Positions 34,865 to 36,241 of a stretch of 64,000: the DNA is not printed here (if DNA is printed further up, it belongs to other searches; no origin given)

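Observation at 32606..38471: AT-rich deoxynucleotide-metabolism island with DRT(Rcl)-like::RHH fusion, small paralog pair and ATPase::wHTH regulator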

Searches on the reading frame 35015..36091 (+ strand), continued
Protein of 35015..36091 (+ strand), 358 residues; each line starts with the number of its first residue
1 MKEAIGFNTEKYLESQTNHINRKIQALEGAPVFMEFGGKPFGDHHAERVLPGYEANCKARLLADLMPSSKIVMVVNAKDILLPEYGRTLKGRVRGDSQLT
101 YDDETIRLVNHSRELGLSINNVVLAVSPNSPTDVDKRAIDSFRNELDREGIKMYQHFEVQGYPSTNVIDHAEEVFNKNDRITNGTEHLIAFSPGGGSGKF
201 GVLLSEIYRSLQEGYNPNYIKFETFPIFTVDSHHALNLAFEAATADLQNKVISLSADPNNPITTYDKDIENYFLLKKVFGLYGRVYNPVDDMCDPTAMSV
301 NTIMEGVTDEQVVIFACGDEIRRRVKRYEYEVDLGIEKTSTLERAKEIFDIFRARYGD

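Call 93: search_protein_families(library=ncbifam, proteins=[L005:7315-7983:+, L008:2972-3655:+, L011:7333-7956:+, L014:6501-7103:+, L016:7300-7908:+, L020:7360-7971:+, L023:2966-3571:+, L025:8984-9577:+, L042:8957-9574:+, L033:7769-8419:+], max_evalue=0.000001)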
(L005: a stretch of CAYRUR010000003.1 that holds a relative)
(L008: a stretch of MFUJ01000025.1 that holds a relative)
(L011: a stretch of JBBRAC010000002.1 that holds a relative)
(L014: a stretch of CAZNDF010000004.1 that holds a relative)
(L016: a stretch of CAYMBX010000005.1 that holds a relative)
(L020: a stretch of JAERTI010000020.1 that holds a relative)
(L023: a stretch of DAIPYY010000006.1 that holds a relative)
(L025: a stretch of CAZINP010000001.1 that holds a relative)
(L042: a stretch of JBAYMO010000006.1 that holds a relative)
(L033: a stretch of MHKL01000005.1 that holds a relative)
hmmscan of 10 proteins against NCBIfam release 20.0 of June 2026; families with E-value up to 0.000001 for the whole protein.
L005:7315-7983:+ (223 aa): 1 family
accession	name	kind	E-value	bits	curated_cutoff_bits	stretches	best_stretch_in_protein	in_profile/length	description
TIGR00041.1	DTMP_kinase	equivalog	5.7e-16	58.8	83.25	1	14-197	5-187/196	dTMP kinase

L008:2972-3655:+ (228 aa): 1 family
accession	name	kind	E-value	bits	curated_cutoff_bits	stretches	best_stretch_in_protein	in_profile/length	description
TIGR00041.1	DTMP_kinase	equivalog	4.6e-15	55.8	83.25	1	25-220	3-196/196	dTMP kinase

L011:7333-7956:+ (208 aa): 0 families

L014:6501-7103:+ (201 aa): 1 family
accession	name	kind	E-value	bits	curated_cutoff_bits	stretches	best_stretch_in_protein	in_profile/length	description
TIGR00041.1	DTMP_kinase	equivalog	1.8e-10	40.9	83.25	1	7-186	3-188/196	dTMP kinase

L016:7300-7908:+ (203 aa): 2 families
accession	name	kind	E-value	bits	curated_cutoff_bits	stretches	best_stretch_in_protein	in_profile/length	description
TIGR00041.1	DTMP_kinase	equivalog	3.9e-15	56.1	83.25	1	16-177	5-174/196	dTMP kinase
NF005923.0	PRK07933.1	equivalog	1e-10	41.4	193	1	17-157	2-161/213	dTMP kinase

L020:7360-7971:+ (204 aa): 2 families
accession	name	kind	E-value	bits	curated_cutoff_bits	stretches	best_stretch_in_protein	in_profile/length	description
TIGR00041.1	DTMP_kinase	equivalog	1.3e-18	67.5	83.25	1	9-186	4-186/196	dTMP kinase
NF005923.0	PRK07933.1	equivalog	7.4e-08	32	193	1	11-148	2-155/213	dTMP kinase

L023:2966-3571:+ (202 aa): 1 family
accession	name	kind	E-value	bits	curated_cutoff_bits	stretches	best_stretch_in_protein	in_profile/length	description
TIGR00041.1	DTMP_kinase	equivalog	2.7e-08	33.7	83.25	0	8-41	3-36/196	dTMP kinase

L025:8984-9577:+ (198 aa): 2 families
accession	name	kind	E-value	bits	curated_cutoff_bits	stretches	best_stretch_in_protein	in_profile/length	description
TIGR00041.1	DTMP_kinase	equivalog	1.3e-22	80.5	83.25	1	7-192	2-196/196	dTMP kinase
NF005923.0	PRK07933.1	equivalog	2.9e-08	33.3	193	1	11-153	2-159/213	dTMP kinase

L042:8957-9574:+ (206 aa): 3 families
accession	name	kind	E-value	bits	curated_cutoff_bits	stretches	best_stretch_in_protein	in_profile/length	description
TIGR00041.1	DTMP_kinase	equivalog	1.6e-26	93.2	83.25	1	14-192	2-189/196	dTMP kinase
NF005923.0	PRK07933.1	equivalog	2e-08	33.9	193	1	18-117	2-108/213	dTMP kinase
NF005250.0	PRK06761.1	equivalog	7.4e-07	28.5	270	1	14-47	1-34/282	hypothetical protein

L033:7769-8419:+ (217 aa): 2 families
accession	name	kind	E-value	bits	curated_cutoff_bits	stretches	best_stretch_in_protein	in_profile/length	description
TIGR00041.1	DTMP_kinase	equivalog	3.1e-23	82.5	83.25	1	22-175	2-159/196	dTMP kinase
NF005923.0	PRK07933.1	equivalog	8.1e-08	31.9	193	1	26-165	2-155/213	dTMP kinase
